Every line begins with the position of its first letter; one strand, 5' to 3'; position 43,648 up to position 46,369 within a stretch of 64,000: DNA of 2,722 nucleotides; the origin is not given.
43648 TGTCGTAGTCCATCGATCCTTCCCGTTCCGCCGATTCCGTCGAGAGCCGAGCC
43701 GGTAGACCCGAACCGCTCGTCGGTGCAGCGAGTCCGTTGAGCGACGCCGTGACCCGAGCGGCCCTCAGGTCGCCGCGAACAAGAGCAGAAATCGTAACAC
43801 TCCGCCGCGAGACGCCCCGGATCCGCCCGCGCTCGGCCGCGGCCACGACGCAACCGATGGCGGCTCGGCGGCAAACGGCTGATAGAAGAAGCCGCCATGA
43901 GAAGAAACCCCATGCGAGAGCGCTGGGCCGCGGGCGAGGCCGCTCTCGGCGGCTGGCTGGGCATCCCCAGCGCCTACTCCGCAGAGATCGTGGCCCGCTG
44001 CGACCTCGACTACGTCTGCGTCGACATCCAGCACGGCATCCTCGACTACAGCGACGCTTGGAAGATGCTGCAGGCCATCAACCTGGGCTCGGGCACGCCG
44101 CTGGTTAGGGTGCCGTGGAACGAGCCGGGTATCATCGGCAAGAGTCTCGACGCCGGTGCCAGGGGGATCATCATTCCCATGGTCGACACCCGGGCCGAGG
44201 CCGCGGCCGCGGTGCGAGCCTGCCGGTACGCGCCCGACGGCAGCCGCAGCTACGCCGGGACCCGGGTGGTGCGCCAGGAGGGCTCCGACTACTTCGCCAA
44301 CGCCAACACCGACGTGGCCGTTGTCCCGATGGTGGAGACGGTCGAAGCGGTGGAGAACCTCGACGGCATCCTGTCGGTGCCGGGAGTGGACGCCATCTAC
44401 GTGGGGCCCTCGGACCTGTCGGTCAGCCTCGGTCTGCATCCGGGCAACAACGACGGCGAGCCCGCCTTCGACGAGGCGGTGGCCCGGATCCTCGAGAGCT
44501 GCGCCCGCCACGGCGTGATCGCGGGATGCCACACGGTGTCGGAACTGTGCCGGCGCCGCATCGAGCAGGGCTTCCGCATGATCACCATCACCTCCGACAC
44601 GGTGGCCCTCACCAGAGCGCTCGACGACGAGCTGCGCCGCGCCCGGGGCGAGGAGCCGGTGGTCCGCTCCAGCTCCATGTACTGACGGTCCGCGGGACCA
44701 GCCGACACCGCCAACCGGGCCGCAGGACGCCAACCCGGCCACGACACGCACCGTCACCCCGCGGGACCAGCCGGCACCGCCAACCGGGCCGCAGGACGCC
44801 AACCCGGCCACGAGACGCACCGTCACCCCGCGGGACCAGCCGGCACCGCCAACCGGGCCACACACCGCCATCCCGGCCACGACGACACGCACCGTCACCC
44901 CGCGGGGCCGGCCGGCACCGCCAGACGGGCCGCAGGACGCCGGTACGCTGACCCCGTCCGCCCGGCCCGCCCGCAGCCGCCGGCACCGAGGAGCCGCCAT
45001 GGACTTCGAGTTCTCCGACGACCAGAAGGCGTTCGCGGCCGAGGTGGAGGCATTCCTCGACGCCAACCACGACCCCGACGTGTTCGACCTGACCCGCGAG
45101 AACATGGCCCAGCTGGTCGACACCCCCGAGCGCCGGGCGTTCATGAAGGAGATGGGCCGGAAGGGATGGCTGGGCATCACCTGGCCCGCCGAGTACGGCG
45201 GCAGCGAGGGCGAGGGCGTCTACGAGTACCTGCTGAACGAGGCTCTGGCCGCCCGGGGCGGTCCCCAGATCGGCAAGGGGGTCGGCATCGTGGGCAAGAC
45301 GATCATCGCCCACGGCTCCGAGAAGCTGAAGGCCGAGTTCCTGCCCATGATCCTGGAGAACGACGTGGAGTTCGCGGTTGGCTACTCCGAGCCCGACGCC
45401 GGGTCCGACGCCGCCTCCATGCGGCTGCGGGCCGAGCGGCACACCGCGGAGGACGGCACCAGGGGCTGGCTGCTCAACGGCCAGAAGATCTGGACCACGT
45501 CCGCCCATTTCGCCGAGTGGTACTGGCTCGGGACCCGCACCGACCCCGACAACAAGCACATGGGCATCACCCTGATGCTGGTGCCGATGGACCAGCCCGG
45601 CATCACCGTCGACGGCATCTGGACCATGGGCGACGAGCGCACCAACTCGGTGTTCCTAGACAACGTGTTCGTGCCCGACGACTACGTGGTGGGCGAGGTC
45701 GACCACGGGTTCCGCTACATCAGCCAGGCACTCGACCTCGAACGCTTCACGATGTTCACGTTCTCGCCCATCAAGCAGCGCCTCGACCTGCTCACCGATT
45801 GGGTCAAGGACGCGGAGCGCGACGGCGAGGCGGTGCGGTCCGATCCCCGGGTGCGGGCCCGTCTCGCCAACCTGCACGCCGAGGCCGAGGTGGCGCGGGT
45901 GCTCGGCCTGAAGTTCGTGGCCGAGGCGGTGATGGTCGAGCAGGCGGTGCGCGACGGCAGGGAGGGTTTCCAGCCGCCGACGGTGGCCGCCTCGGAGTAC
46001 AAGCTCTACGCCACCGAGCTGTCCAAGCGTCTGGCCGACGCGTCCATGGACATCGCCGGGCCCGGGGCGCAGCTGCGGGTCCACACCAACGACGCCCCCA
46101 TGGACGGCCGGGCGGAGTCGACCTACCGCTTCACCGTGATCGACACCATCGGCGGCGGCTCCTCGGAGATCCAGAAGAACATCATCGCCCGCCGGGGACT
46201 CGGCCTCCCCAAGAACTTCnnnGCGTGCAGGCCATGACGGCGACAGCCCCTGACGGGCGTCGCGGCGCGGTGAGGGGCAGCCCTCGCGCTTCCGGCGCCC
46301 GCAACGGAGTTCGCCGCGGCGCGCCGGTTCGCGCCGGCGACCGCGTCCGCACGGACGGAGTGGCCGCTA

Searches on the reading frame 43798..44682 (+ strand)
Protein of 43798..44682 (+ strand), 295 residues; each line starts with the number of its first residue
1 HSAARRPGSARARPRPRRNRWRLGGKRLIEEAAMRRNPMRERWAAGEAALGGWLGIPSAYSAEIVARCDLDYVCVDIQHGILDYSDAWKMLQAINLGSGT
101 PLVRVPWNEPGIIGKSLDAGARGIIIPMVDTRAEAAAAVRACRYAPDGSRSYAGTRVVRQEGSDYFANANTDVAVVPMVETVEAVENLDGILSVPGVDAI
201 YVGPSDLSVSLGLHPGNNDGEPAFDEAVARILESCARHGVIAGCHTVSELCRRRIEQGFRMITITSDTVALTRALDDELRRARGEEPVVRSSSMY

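Call 8: search_protein_families(library=pfam, proteins=[window:43798-44682:+], max_evalue=0.001)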
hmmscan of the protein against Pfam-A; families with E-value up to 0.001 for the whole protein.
window:43798-44682:+ (295 aa): 1 family
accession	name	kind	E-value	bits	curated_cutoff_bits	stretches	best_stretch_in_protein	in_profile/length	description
PF03328.21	HpcH_HpaI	-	2.5e-32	112.4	25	1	53-271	5-218/221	HpcH/HpaI aldolase/citrate lyase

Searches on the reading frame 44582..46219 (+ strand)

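Call 25: search_protein_families(library=pfam, proteins=[window:44582-46219:+], max_evalue=0.001)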
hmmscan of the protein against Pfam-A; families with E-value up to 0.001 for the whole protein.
window:44582-46219:+ (546 aa): 3 families
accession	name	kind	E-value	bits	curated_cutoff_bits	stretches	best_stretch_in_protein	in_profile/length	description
PF00441.29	Acyl-CoA_dh_1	-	1.1e-21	78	22.4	1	374-539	1-149/150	Acyl-CoA dehydrogenase, C-terminal domain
PF02770.24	Acyl-CoA_dh_M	-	2e-17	63.6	33.3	1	265-362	1-97/97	Acyl-CoA dehydrogenase, middle domain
PF02771.21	Acyl-CoA_dh_N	-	4.5e-17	62.9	22.9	1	145-259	1-111/113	Acyl-CoA dehydrogenase, N-terminal domain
